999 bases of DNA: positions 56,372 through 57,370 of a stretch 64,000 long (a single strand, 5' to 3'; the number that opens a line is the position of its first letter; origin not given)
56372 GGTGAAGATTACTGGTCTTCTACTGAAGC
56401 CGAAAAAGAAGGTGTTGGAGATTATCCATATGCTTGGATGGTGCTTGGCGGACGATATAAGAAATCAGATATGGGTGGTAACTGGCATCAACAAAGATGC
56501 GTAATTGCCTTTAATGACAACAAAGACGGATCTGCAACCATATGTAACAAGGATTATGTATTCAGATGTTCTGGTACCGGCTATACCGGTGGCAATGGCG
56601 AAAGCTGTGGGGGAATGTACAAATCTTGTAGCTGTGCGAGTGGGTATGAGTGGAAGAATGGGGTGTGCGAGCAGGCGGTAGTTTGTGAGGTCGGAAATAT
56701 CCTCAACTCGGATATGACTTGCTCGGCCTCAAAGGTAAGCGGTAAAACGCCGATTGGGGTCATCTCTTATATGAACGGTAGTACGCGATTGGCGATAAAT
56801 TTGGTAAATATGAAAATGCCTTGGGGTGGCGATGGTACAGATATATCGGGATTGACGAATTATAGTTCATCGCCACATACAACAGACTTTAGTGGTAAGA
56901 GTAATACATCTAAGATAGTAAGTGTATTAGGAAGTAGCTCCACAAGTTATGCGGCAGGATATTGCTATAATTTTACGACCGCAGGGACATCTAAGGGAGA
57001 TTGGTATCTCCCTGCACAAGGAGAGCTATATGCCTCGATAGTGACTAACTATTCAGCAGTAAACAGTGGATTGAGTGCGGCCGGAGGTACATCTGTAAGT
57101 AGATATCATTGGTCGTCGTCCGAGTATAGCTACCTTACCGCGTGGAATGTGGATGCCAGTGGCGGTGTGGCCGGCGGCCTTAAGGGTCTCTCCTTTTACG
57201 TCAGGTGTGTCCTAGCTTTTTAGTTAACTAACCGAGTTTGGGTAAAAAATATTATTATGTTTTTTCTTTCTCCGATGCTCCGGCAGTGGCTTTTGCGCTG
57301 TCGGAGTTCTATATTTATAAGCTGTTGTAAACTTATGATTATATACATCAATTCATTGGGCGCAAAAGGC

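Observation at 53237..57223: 1328-aa secreted protein combining three DUF1566/Fib_succ_major-like domains with a novel six-cysteine tandem repeat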

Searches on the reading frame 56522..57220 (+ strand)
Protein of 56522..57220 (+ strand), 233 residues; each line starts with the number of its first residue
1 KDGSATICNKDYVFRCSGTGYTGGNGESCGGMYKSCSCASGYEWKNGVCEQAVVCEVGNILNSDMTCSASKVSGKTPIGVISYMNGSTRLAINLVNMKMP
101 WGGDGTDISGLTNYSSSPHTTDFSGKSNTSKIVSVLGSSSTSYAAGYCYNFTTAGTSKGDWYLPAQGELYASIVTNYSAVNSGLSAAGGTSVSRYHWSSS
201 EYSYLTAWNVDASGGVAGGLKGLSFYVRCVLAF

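Call 31: search_solved_structures(query=A2, max_evalue=1, show_alignments=2)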
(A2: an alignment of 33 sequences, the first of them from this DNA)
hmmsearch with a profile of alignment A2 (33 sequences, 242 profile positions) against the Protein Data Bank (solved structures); distinct sequences matched with E-value up to 1: 2.
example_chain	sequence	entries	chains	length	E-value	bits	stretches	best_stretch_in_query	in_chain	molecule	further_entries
4eps_A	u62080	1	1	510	6.7e-06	29.1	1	100-233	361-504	hypothetical protein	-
8q4e_A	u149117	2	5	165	0.039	16.8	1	153-239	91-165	HbP1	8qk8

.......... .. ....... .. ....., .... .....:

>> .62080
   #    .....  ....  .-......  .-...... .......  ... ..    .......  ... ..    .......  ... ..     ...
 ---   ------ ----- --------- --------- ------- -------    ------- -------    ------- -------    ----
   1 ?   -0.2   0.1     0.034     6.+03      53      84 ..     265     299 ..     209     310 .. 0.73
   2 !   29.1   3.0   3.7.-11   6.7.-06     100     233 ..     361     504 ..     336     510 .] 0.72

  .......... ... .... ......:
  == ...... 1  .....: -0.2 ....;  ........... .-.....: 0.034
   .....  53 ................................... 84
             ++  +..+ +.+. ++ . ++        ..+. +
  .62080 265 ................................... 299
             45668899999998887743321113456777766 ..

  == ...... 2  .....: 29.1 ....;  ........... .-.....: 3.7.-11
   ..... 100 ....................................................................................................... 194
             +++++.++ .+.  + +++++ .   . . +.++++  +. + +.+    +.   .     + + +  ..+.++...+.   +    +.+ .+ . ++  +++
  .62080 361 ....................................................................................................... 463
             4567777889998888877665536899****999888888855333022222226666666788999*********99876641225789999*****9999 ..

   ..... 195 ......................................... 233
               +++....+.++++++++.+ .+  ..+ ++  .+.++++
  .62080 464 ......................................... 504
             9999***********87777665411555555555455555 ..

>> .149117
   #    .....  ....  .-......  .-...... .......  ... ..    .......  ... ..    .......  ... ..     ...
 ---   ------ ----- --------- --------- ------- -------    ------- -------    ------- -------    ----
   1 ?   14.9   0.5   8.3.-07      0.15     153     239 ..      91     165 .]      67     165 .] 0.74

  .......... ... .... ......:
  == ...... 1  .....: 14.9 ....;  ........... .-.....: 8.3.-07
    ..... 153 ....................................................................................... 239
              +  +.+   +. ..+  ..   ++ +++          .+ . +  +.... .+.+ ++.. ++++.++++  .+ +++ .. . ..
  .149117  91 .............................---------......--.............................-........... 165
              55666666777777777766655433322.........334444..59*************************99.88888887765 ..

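Call 34: predict_structure(alignment_id=A2)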
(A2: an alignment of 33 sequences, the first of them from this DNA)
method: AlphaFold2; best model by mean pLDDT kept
length: 233 residues; sequences in the alignment: 33
mean_pLDDT: 94.2   pTM: 0.78
mean pLDDT of the five models: 94.2, 93.6, 93.5, 92.7, 91.9
residues with pLDDT >= 90: 196; 70-90: 34; 50-70: 2; < 50: 1
segments of 3 or more residues with pLDDT < 50: none
pLDDT, mean of each block of 10 residues (from residue 1): 76 92 93 91 84 87 93 94 94 98 96 94 98 97 98 97 98 98 98 97 98 96 98 95
secondary structure, 60 per line:
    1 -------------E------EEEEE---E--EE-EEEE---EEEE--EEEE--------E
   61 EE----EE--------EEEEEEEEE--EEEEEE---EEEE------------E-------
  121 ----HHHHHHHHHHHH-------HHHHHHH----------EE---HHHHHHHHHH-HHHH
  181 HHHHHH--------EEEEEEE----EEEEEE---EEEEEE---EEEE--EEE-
elements in order: E21-25 E35-38 E42-45 E48-51 E60-62 E77-85 E88-93 E97-100 H125-136 H144-150 H166-175 H177-186 E195-201 E206-211 E215-220 E224-227 E230-232
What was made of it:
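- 56543..56668 (+): Six-Cys repeat number 10 (aa 1103-1144). It is modelled together with module 3 (call 34).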

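Call 37: fold_search(model_id=the predicted structure, library=pdb)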
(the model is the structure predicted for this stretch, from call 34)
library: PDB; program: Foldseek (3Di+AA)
matches with E <= 10: 74; with E <= 0.001: 2
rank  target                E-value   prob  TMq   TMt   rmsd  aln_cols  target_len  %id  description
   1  4eps                  7.6e-07  1.00  0.58  0.29   4.9       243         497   16  Crystal structure of a fimbrial protein (BACOVA_04982) from Bacteroides ovatus ATCC 8483 at 1.85 A resolution (released 2012-06-13)
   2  8q4e_A                2.2e-04  1.00  0.35  0.58   8.4       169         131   17  Structure of Legionella pneumophila Lcl C-terminal domain (released 2023-12-27)
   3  9qa6                  2.3e-01  0.28  0.35  0.12  10.6       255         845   12  Cryo-EM structure of Thomasclavelia ramosa IgA peptidase (IgAse) active site mutant (S32-N876) (released 2025-06-25)
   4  1oz7_B                1.4e+00  0.20  0.29  0.51   5.7       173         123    8  Crystal structure of Echicetin from the venom of Indian saw-scaled viper (Echis carinatus) at 2.4 resolution (released 2003-12-30)
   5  1ypo_B                1.5e+00  0.09  0.12  0.20   9.2        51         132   16  Human Oxidized Low Density Lipoprotein Receptor LOX-1 P3 1 21 Space Group (released 2005-02-08)
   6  3vpp_A                2.1e+00  0.09  0.18  0.31   6.7        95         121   13  Crystal Structure of the Human CLEC9A C-type Lectin-Like Domain (released 2012-04-25)
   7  6zj3_Li               2.2e+00  0.02  0.10  0.12  13.3        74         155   11  Cryo-EM structure of the highly atypical cytoplasmic ribosome of Euglena gracilis (released 2020-10-07)
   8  6woo_P                2.2e+00  0.01  0.10  0.13  15.5       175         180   12  CryoEM structure of yeast 80S ribosome with Met-tRNAiMet, eIF5B, and GDP (released 2020-09-23)
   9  1cwv                  2.6e+00  0.02  0.16  0.09  14.0       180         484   13  CRYSTAL STRUCTURE OF INVASIN: A BACTERIAL INTEGRIN-BINDING PROTEIN (released 1999-10-13)
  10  2ddu                  2.6e+00  0.01  0.09  0.07  15.9       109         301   16  Crystal structure of the third repeat domain of reelin (released 2006-09-26)
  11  1c3a_B                2.8e+00  0.05  0.20  0.34  12.9       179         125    9  CRYSTAL STRUCTURE OF FLAVOCETIN-A FROM THE HABU SNAKE VENOM, A NOVEL CYCLIC TETRAMER OF C-TYPE LECTIN-LIKE HETERODIMER (released 2000-03-06)
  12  3bdw_C                3.0e+00  0.02  0.17  0.28  14.3       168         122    7  Human CD94/NKG2A (released 2008-01-01)
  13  1bv4_B                3.2e+00  0.06  0.20  0.38   8.3       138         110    9  APO-MANNOSE-BINDING PROTEIN-C (released 1999-01-13)
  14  8umo_J                3.2e+00  0.06  0.10  0.19   3.0        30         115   10  Murine CD94-NKG2A receptor in complex with Qa-1b presenting AMAPRTLLL (released 2024-01-17)
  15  1v4l_B                3.2e+00  0.03  0.18  0.30  16.5       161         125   10  Crystal structure of a platelet agglutination factor isolated from the venom of Taiwan habu (Trimeresurus mucrosquamat (released 2003-12-02)
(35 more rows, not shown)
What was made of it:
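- Closest known: Bacteroides ovatus fimbrial protein BACOVA_04982. Same: This is the best structural match (E=7.6e-7, TM 0.58 on the query) and the best sequence-profile match (E=6.7e-6) for the module (calls 31, 37).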

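Call 39: find_related_loci(query=A2, collection=genome_contigs, flank=6000)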
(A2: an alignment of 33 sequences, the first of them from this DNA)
Query A2 (233 aa) in genome_contigs; peptide patterns used: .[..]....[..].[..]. (x = any residue, [..] = any of these).
188 stretches matched a pattern; 149 encode a relative of the query (tblastn E <= 1e-3); the best 80 are kept; 78 distinct loci.
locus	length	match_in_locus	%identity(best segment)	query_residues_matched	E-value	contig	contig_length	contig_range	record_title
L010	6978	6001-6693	64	8-233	4e-89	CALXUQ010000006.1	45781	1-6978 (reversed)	MAG: uncultured Alphaproteobacteria bacterium isolate BRZ_DM__bin47 genome assembly, contig: BRZ_DM__NODE_1208_length_45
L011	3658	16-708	68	8-233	3e-89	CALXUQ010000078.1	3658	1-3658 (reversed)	MAG: uncultured Alphaproteobacteria bacterium isolate BRZ_DM__bin47 genome assembly, contig: BRZ_DM__NODE_35260_length_3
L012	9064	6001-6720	66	2-233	2e-87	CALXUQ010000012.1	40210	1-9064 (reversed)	MAG: uncultured Alphaproteobacteria bacterium isolate BRZ_DM__bin47 genome assembly, contig: BRZ_DM__NODE_1478_length_40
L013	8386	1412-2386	69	3-233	5e-83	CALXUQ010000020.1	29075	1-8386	MAG: uncultured Alphaproteobacteria bacterium isolate BRZ_DM__bin47 genome assembly, contig: BRZ_DM__NODE_2309_length_29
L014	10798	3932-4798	60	2-233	1e-75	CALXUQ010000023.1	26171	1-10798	MAG: uncultured Alphaproteobacteria bacterium isolate BRZ_DM__bin47 genome assembly, contig: BRZ_DM__NODE_2612_length_26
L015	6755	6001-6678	60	20-233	2e-68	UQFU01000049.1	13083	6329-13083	uncultured Alphaproteobacteria bacterium isolate UMGS241 genome assembly, contig: NODE_2169_length_13083_cov_6.444274, w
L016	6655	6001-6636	54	8-216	2e-64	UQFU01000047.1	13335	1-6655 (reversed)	uncultured Alphaproteobacteria bacterium isolate UMGS241 genome assembly, contig: NODE_2116_length_13335_cov_4.642545, w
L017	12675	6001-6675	52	20-233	1e-60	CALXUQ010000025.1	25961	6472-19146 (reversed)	MAG: uncultured Alphaproteobacteria bacterium isolate BRZ_DM__bin47 genome assembly, contig: BRZ_DM__NODE_2638_length_25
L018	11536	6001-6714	44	6-233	3e-51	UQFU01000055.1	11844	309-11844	uncultured Alphaproteobacteria bacterium isolate UMGS241 genome assembly, contig: NODE_2473_length_11844_cov_5.153703, w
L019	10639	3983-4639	47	8-229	2e-43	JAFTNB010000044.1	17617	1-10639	MAG: Alphaproteobacteria bacterium isolate RGIG3968 Roe_deer_Cecum-4__c103603, whole genome shotgun sequence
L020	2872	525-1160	45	8-221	4e-42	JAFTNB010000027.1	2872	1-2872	MAG: Alphaproteobacteria bacterium isolate RGIG3968 Roe_deer_Cecum-4__c71482, whole genome shotgun sequence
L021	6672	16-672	46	16-233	6e-39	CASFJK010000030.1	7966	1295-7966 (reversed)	uncultured proteobacterium isolate B12_L1_324324_idba_bin.34 genome assembly, contig: B12_L1_324324_idba_bin.34.fa_scaff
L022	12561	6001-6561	45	48-233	2e-36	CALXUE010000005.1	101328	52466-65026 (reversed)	MAG: uncultured Alphaproteobacteria bacterium isolate BRZ_MQ__bin8 genome assembly, contig: BRZ_MQ__NODE_272_length_1013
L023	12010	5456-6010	45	53-233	3e-35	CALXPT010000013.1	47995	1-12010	MAG: uncultured Alphaproteobacteria bacterium isolate BRZ_CI__bin98 genome assembly, contig: BRZ_CI__NODE_1221_length_47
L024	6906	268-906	40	27-233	7e-34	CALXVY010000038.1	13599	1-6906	MAG: uncultured Alphaproteobacteria bacterium isolate BRZ_KI__bin16 genome assembly, contig: BRZ_KI__NODE_5664_length_13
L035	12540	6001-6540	42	55-233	6e-30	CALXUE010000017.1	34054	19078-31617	MAG: uncultured Alphaproteobacteria bacterium isolate BRZ_MQ__bin8 genome assembly, contig: BRZ_MQ__NODE_1232_length_340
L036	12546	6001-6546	46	57-233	5e-30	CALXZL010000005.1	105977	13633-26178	MAG: uncultured Alphaproteobacteria bacterium isolate BRZ_FT__bin57 genome assembly, contig: BRZ_FT__NODE_323_length_105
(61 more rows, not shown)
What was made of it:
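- Of the 78 loci kept, 75 are in gut alphaproteobacterial or unclassified proteobacterial MAGs, with 18 loci in BRZ_MQ__bin8 and 16 in BRZ_CI__bin98 (call 39). Massive paralogy in gut MAGs from several hosts: human, roe deer, rabbit (call 39).
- Tried and rejected: The alignment-based scan worked (call 39).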

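Call 77: search_protein_families(library=pfam, proteins=[L012:1802-2392:+, L012:2524-3120:+, L012:3156-3566:+, L012:7134-8540:-, L036:1570-2889:-, L036:2975-4336:+, L036:4767-5705:+, L036:5761-6126:+, L020:294-1199:+], max_evalue=0.001)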
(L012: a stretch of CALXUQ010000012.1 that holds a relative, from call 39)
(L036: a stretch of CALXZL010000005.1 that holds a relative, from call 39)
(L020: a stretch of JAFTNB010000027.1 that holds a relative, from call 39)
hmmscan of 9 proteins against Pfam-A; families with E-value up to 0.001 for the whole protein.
L012:1802-2392:+ (196 aa): 0 families

L012:2524-3120:+ (198 aa): 0 families

L012:3156-3566:+ (136 aa): 0 families

L012:7134-8540:- (468 aa): 1 family
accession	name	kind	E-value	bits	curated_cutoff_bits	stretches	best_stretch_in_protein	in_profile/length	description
PF01136.24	Peptidase_U32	-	1.8e-79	266.8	22.4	1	77-332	2-230/233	Peptidase family U32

L036:1570-2889:- (439 aa): 28 families (the best 25 are shown)
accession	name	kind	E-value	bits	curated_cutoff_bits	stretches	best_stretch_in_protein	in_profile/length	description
PF07719.23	TPR_2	-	6.3e-19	66.9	27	1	42-72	3-33/34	Tetratricopeptide repeat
PF14559.12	TPR_19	-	5.7e-18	65.4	25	2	118-164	1-47/68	Tetratricopeptide repeat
PF13432.12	TPR_16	-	5.1e-16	59.2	32.7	3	80-136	3-59/65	Tetratricopeptide repeat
PF00515.34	TPR_1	-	3.4e-15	55.6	27.8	1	42-72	3-33/34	Tetratricopeptide repeat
PF08242.18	Methyltransf_12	-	1.6e-14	54.9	30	1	281-373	1-98/98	Methyltransferase domain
PF13424.12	TPR_12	-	3.1e-14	53.4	30.1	3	76-136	5-73/77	Tetratricopeptide repeat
PF13649.12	Methyltransf_25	-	6e-14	53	27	1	280-371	1-97/97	Methyltransferase domain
PF13489.12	Methyltransf_23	-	8.3e-14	52.1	27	1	260-414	7-162/164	Methyltransferase domain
PF08241.18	Methyltransf_11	-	8.8e-14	52.4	21.2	1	281-375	1-95/95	Methyltransferase domain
PF13847.12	Methyltransf_31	-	1e-13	51.7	27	1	275-381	2-116/145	Methyltransferase domain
PF13414.12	TPR_11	-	7e-13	48.5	26.8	2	47-87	1-41/42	TPR repeat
PF13428.12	TPR_14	-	5.3e-12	45.6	23.5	0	111-148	4-41/44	Tetratricopeptide repeat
PF13431.12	TPR_17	-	1.1e-11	44.5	24.4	0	131-162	2-33/34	Tetratricopeptide repeat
PF23914.1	TPR_CcmH_CycH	-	3.2e-08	34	42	1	33-140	43-153/158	Cytochrome c-type biogenesis protein H TPR domain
PF12895.13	ANAPC3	-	1.5e-07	32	27.2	1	19-96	2-78/82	Anaphase-promoting complex, cyclosome, subunit 3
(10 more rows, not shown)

L036:2975-4336:+ (453 aa): 1 family
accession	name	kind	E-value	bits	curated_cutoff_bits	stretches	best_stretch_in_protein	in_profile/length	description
PF01554.23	MatE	-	7.4e-39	133.5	24.9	2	28-188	1-161/161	MatE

L036:4767-5705:+ (312 aa): 0 families

L036:5761-6126:+ (121 aa): 0 families

L020:294-1199:+ (301 aa): 1 family
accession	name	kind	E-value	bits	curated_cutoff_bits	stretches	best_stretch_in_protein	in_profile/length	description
PF07603.17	Lcl_C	-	1.9e-05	25.4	34.9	1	204-296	20-114/117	Lcl C-terminal domain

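Call 93: search_protein_families(library=pfam, proteins=[L035:7714-9033:+, L035:6723-7100:+, L035:5596-6543:+, L035:4752-5633:+], max_evalue=0.0001)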
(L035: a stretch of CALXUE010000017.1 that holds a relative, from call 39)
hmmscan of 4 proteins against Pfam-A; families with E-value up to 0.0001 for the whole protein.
L035:7714-9033:+ (439 aa): 1 family
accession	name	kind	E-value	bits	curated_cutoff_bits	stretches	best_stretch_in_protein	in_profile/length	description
PF00078.32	RVT_1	-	1.6e-17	64.3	29.6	1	82-308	15-203/205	Reverse transcriptase (RNA-dependent DNA polymerase)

L035:6723-7100:+ (125 aa): 2 families
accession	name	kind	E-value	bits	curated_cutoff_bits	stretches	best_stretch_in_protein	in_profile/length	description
PF22296.2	bAvd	-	1e-15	58.6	40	1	25-121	9-106/107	bAvd-like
PF05635.17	23S_rRNA_IVP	-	2.2e-06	28.3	33.8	1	16-115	2-104/106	23S rRNA-intervening sequence protein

L035:5596-6543:+ (315 aa): 1 family
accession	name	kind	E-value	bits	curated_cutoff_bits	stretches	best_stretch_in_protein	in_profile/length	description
PF07603.17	Lcl_C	-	6e-10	39.9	34.9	1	203-312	12-116/117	Lcl C-terminal domain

L035:4752-5633:+ (293 aa): 0 families
